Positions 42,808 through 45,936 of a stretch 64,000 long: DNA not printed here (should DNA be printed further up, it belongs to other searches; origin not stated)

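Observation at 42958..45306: Unusual single-polypeptide fusion of a PP-loop ATP pyrophosphatase domain and a creatininase-family domain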

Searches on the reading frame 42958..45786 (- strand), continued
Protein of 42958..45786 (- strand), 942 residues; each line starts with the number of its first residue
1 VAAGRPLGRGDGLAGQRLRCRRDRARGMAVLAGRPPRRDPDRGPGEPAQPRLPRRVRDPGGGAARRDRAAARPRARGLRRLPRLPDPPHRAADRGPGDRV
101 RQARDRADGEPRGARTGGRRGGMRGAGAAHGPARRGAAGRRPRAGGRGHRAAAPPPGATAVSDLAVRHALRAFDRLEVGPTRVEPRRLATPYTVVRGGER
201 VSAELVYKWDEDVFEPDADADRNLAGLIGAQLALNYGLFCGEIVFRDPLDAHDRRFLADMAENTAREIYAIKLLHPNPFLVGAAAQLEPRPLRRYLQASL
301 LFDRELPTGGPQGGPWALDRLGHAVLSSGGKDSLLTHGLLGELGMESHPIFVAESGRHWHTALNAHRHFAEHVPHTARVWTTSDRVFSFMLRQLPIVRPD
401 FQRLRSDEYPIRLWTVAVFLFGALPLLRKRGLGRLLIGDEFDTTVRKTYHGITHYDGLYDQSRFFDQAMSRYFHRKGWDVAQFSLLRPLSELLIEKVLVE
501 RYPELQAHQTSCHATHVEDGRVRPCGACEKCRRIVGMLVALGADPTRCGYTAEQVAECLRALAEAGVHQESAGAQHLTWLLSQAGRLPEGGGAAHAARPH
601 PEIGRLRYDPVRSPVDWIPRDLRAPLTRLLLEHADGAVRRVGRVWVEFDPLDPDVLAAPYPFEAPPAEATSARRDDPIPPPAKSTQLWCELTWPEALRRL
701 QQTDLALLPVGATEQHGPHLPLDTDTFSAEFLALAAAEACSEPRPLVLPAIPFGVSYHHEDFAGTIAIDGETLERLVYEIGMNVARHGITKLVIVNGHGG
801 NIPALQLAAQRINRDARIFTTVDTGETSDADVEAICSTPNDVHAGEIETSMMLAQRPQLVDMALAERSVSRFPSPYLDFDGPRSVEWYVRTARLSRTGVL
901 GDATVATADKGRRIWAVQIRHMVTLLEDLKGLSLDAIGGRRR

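Call 14: find_encoding_contigs(protein=P0061, flank=10000, max_places=2)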
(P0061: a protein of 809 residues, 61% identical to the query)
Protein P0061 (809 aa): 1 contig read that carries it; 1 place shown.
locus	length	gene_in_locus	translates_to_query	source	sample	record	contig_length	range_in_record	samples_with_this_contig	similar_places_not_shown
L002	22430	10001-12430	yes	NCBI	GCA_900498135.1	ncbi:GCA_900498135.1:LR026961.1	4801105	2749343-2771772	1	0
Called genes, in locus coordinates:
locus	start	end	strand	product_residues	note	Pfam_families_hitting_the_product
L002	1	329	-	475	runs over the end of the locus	PF01171:ATP_bind_3, PF11734:TilS_C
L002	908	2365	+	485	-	PF02629:CoA_binding, PF13380:CoA_binding_2, PF13607:Succ_CoA_lig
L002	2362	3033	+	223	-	PF13549:ATP-grasp_5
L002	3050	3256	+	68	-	-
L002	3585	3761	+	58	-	-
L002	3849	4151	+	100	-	PF02922:CBM_48, PF16561:AMPK1_CBM, PF22058:X25_BaPul_like (faint)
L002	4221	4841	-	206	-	PF03692:CxxCxxCC (weak)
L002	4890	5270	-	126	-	-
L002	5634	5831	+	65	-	-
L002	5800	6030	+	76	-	-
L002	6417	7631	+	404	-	PF03600:CitMHS, PF02040:ArsB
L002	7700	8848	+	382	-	PF00291:PALP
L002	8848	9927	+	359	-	PF17396:DUF1611_N, PF07755:DUF1611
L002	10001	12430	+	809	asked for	PF02633:Creatininase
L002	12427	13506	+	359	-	PF02746:MR_MLE_N, PF13378:MR_MLE_C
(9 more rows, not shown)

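Call 20: find_related_loci(query=A1, collection=genome_contigs, flank=8000)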
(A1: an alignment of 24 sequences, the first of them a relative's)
Query A1 (782 aa) in genome_contigs; peptide patterns used: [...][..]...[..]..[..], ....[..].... (x = any residue, [..] = any of these).
600 stretches matched a pattern (row limit reached: there are more); 596 encode a relative of the query (tblastn E <= 1e-3); the best 80 are kept; 80 distinct loci.
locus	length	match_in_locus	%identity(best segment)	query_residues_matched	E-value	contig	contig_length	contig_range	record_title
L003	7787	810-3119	61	10-781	0e+0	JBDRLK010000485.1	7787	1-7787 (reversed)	MAG: Pseudomonadota bacterium isolate MEGAHIT-group-1.774 k141_12896406, whole genome shotgun sequence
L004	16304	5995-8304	59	10-781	0e+0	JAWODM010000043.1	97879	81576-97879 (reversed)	MAG: Candidatus Krumholzibacteriales bacterium isolate BLK5-2.bin.162 k191_1288192, whole genome shotgun sequence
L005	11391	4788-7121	58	10-781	0e+0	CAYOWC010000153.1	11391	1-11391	MAG TPA_asm: uncultured Desulfobacteraceae bacterium isolate binchicken_co47_163 genome assembly, contig: NODE_4308_leng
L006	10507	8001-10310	56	10-781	0e+0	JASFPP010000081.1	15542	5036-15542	MAG: Candidatus Aminicenantes bacterium isolate D0819M58metaG_sub_Bin_184 D0819M58metaG_FD_scaffold_327_c1, whole genome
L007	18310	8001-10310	59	9-781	0e+0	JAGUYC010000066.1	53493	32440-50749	MAG: Gemmatimonadetes bacterium isolate DeMMO4_6 c_000000011697, whole genome shotgun sequence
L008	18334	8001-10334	57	8-781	0e+0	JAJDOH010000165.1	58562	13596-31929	MAG: Deltaproteobacteria bacterium isolate MASpbin.1 k141_972161, whole genome shotgun sequence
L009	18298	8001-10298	53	10-781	0e+0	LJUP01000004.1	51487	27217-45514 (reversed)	MAG: Bacteroides sp. SM23_62 WORSMTZ_574, whole genome shotgun sequence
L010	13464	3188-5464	58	10-781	0e+0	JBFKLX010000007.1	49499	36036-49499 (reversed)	MAG: Acidobacteriota bacterium isolate Mix_sand22.2022.08.D.24 k141_4764749_length_49499_cov_14.8986, whole genome shotg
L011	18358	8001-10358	57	9-781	0e+0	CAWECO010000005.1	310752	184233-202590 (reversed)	MAG: uncultured Gemmatimonadales bacterium isolate MFD03551.bin.2.55 genome assembly, contig: contig_3675, whole genome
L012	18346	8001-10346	55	10-781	0e+0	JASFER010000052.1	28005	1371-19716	MAG: Desulfobacteraceae bacterium isolate D0606M12metaG_Bin_670 D0606M12metaG_FD_scaffold_199_c1, whole genome shotgun s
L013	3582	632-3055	52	10-777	0e+0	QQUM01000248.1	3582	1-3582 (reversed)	MAG: Calditrichaeota bacterium isolate CLD5 8081, whole genome shotgun sequence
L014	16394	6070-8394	61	8-781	0e+0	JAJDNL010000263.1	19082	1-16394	MAG: Deltaproteobacteria bacterium isolate ALJrbin.32 k141_6756313, whole genome shotgun sequence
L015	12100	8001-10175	53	53-781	0e+0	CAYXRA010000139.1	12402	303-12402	MAG TPA_asm: uncultured Calditrichaceae bacterium isolate SRP141376_co2_326 genome assembly, contig: NODE_9885_length_12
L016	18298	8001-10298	56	10-781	0e+0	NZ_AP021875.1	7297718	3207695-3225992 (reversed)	Desulfosarcina widdelii strain PP31 chromosome, complete genome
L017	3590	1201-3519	47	1-781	0e+0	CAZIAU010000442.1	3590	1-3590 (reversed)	MAG TPA_asm: uncultured Bacteroides sp. isolate binchicken_co150_65 genome assembly, contig: NODE_88564_length_3590_cov_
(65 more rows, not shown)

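Call 42: find_encoding_contigs(protein=P0001, flank=1000, max_places=1)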
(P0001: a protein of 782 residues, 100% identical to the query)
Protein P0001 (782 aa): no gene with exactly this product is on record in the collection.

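Call 61: search_protein_families(library=pfam, alignment_id=A3, max_evalue=0.00001)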
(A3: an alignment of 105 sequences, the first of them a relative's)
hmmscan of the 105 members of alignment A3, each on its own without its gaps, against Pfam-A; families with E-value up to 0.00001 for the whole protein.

A. member 1, L001:4588-6177:+ (530 aa): 4 families
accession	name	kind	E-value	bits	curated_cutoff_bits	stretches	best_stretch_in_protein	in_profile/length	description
PF13520.12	AA_permease_2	-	9.8e-23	81.2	27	1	7-238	159-399/427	Amino acid permease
PF00324.27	AA_permease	-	3.7e-19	69.2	24.6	1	34-243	192-417/470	Amino acid permease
PF02254.24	TrkA_N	-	7.7e-19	68.6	23.8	1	320-420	21-112/116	TrkA-N domain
PF02080.26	TrkA_C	-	5.1e-16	58.8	27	1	454-520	2-70/71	TrkA-C domain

B. families by the number of members that match (of 105 scanned): 170 families (the first 25 are shown)
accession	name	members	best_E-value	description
PF00158.32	Sigma54_activat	3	9.3e-76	Sigma-54 interaction domain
PF00072.30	Response_reg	3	2.4e-41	Response regulator receiver domain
PF02518.31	HATPase_c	3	1.4e-30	Histidine kinase-, DNA gyrase B-, and HSP90-like ATPase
PF25601.1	AAA_lid_14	3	3e-28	AAA+ ATPase lid domain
PF10035.14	DUF2179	3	1.3e-20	Uncharacterized protein conserved in bacteria (DUF2179)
PF14532.12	Sigma54_activ_2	3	2.4e-19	Sigma-54 interaction domain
PF08448.16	PAS_4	3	5.5e-16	PAS fold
PF13426.13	PAS_9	3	3.1e-13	PAS domain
PF00989.32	PAS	3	1.8e-12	PAS fold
PF18962.6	Por_Secre_tail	3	1.2e-11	Secretion system C-terminal sorting domain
PF07728.20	AAA_5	3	3.1e-09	AAA domain (dynein-related subfamily)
PF13188.13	PAS_8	3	4.9e-09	PAS domain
PF00343.26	Phosphorylase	2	0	Carbohydrate phosphorylase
PF03600.22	CitMHS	2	5.1e-83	Citrate transporter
PF08323.17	Glyco_transf_5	2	2.2e-79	Starch synthase catalytic domain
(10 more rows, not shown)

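Call 70: predict_structure(alignment_id=A1)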
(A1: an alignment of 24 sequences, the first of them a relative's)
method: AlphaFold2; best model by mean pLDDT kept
length: 782 residues; sequences in the alignment: 24
mean_pLDDT: 78.4   pTM: 0.63
mean pLDDT of the five models: 78.4, 78.2, 75.2, 74.3, 72.2
residues with pLDDT >= 90: 253; 70-90: 330; 50-70: 108; < 50: 91
segments of 3 or more residues with pLDDT < 50: 282-289, 294-301, 507-523, 595-606, 679-683, 705-737
pLDDT, mean of each block of 10 residues (from residue 1): 78 94 98 94 96 92 94 90 94 91 83 71 80 88 69 69 87 93 93 77 91 93 88 85 60 70 93 81 47 45 70 85 88 94 93 81 88 93 94 93 78 85 79 67 89 84 95 94 86 86 56 30 59 74 90 63 77 91 90 53 46 86 88 82 85 89 69 63 62 77 48 35 38 43 72 86 89 74 39
secondary structure, 60 per line:
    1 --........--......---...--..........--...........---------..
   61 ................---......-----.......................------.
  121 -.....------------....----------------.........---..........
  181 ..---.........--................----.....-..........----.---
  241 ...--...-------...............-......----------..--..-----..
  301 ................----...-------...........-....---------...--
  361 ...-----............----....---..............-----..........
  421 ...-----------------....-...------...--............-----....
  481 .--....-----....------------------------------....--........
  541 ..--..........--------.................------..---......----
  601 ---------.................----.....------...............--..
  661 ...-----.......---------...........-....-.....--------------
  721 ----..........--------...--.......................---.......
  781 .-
elements in order (helices of 4 or more, strands of 3 or more residues): H3-10 E13-18 E22-24 E27-36 E39-49 H59-76 E80-85 H91-113 H122-126 E139-142 E159-167 H171-182 E186-194 H197-212 E217-221 H223-232 H256-270 E272-277 H299-316 E321-323 H331-341 H343-346 E356-358 E361-363 H369-380 H385-388 H392-405 H411-423 H441-444 E446-448 H460-471 E477-481 E484-487 H493-496 H533-542 E545-554 H564-579 E591-596 H610-626 E631-635 H642-656 E659-663 H669-675 H685-695 H697-700 H702-706 H725-734 H748-770 H774-781

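Call 92: search_protein_families(library=padloc, proteins=[window:42961-45306:-], max_evalue=0.1)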
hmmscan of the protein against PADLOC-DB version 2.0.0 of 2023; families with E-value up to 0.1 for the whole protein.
window:42961-45306:- (782 aa): 0 families
